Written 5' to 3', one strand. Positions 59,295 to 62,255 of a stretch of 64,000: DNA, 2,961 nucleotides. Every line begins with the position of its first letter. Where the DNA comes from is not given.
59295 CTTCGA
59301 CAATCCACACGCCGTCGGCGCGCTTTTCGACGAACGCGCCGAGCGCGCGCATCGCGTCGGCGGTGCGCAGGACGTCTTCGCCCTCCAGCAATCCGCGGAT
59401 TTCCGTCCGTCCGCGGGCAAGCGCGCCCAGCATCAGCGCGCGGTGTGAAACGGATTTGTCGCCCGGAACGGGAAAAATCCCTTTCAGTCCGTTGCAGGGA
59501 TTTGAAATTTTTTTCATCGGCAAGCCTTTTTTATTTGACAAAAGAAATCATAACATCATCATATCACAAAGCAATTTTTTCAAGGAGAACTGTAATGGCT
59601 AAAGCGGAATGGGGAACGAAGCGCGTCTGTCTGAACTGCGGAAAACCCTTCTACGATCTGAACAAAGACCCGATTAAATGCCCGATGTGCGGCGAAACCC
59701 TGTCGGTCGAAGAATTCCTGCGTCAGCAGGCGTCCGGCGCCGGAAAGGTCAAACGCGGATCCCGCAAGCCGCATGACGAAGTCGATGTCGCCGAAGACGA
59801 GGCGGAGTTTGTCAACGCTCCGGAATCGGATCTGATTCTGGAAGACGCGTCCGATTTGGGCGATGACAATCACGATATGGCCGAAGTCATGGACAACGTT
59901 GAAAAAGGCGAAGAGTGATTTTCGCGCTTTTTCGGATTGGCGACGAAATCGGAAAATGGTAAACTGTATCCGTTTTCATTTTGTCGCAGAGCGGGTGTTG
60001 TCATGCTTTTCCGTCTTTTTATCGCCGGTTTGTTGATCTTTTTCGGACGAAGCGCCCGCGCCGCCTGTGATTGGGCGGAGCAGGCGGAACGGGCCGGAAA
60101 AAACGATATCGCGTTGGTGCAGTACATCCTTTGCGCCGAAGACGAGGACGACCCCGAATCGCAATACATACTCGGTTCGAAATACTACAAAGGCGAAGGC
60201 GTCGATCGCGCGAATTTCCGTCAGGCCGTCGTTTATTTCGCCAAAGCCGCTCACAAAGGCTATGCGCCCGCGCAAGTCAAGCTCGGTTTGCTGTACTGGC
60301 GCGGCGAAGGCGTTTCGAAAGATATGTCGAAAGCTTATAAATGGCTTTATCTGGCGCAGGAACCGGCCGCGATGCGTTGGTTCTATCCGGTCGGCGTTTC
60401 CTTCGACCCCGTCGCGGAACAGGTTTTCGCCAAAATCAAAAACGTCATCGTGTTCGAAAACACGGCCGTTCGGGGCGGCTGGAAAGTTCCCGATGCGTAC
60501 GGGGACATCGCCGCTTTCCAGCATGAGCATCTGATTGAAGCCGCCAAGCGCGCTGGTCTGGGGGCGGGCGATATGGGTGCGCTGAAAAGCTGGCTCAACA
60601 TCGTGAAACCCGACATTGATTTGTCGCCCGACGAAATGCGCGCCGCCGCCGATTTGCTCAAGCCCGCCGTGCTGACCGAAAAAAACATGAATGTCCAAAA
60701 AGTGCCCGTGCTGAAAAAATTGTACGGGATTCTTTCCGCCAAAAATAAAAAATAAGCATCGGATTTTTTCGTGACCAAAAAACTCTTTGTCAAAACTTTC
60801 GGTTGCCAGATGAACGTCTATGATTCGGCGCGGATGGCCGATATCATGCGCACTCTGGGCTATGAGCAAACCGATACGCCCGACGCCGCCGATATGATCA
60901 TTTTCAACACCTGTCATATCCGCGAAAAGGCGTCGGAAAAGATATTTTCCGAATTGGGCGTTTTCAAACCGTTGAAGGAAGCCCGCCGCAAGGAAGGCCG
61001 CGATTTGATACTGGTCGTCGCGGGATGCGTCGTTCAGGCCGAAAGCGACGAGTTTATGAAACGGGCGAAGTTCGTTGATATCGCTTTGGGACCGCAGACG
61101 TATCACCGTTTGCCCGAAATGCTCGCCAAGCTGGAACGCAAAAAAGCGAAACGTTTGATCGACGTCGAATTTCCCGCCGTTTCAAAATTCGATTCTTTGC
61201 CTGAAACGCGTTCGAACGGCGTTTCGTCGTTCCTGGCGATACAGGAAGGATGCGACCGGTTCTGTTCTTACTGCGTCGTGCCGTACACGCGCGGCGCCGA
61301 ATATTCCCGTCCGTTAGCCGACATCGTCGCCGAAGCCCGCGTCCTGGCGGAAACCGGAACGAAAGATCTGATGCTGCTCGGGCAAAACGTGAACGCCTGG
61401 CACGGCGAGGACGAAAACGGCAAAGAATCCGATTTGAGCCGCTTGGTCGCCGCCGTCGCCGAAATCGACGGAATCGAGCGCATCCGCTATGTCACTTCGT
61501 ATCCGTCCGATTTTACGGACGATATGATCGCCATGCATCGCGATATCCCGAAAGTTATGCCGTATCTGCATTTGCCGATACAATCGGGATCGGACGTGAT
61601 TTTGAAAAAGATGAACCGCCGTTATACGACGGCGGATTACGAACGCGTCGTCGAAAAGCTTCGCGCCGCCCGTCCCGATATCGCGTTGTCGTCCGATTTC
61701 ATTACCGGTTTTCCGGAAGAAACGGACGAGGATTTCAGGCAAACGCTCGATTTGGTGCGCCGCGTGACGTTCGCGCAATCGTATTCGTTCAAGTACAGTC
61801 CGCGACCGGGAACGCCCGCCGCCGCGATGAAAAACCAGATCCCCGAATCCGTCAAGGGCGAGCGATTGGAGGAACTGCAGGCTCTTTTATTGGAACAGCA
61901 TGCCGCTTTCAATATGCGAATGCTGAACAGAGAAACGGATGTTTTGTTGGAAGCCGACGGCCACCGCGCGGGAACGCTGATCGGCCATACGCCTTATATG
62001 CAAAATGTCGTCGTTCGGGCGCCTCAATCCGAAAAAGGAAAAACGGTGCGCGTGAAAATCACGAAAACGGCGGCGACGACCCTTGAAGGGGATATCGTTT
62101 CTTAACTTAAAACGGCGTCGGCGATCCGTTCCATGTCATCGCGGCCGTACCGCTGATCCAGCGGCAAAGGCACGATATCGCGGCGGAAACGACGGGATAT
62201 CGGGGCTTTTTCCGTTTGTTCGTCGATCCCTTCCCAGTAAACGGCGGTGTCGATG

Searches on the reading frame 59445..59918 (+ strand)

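Call 60: search_protein_families(library=pfam, proteins=[window:59445-59918:+], max_evalue=0.001)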
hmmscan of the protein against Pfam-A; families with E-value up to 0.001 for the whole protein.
window:59445-59918:+ (157 aa): 1 family
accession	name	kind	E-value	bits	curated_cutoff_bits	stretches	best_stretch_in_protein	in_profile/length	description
PF09538.15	FYDLN_acid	-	5.4e-23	82.1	23.9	1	51-145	1-98/105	Protein of unknown function (FYDLN_acid)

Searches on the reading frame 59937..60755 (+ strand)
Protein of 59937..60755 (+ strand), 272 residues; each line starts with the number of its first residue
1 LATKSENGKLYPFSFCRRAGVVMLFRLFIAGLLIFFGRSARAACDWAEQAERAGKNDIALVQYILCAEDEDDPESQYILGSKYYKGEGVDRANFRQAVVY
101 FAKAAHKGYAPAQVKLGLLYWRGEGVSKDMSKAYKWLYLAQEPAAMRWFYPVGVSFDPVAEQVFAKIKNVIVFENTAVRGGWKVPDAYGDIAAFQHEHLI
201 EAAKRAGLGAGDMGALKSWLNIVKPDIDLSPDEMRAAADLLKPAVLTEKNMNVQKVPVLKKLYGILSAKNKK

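Call 60: search_protein_families(library=pfam, proteins=[window:59937-60755:+], max_evalue=0.001)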
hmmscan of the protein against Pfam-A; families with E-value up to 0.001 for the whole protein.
window:59937-60755:+ (272 aa): 1 family
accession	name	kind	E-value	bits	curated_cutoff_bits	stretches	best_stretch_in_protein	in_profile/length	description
PF08238.18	Sel1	-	7.6e-14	52.1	30.7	2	110-140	1-31/36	Sel1 repeat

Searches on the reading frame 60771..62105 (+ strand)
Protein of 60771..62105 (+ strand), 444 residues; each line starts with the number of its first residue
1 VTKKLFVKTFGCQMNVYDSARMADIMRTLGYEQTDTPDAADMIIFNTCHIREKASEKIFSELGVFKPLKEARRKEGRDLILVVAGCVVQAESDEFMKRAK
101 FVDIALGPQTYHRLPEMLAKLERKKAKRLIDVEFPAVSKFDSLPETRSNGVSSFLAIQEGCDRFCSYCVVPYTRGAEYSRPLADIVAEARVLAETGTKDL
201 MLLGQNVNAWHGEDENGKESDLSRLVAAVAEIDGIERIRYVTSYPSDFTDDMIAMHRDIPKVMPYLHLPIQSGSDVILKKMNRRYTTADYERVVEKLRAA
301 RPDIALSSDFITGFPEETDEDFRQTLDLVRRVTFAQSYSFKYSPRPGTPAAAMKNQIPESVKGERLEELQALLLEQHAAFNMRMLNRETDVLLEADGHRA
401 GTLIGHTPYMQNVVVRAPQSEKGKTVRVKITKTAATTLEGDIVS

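Call 17: search_protein_families(library=pfam, proteins=[window:60771-62105:+], max_evalue=0.00001)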
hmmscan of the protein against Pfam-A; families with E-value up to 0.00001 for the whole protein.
window:60771-62105:+ (444 aa): 3 families
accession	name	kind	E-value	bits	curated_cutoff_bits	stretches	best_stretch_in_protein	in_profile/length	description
PF00919.26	UPF0004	-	2.2e-28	98.6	27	1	4-107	1-98/98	Uncharacterized protein family UPF0004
PF04055.27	Radical_SAM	-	7.2e-28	98.3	29.5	1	157-329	3-166/166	Radical SAM superfamily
PF01938.26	TRAM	-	2.1e-09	37.6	21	1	383-443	2-61/61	TRAM domain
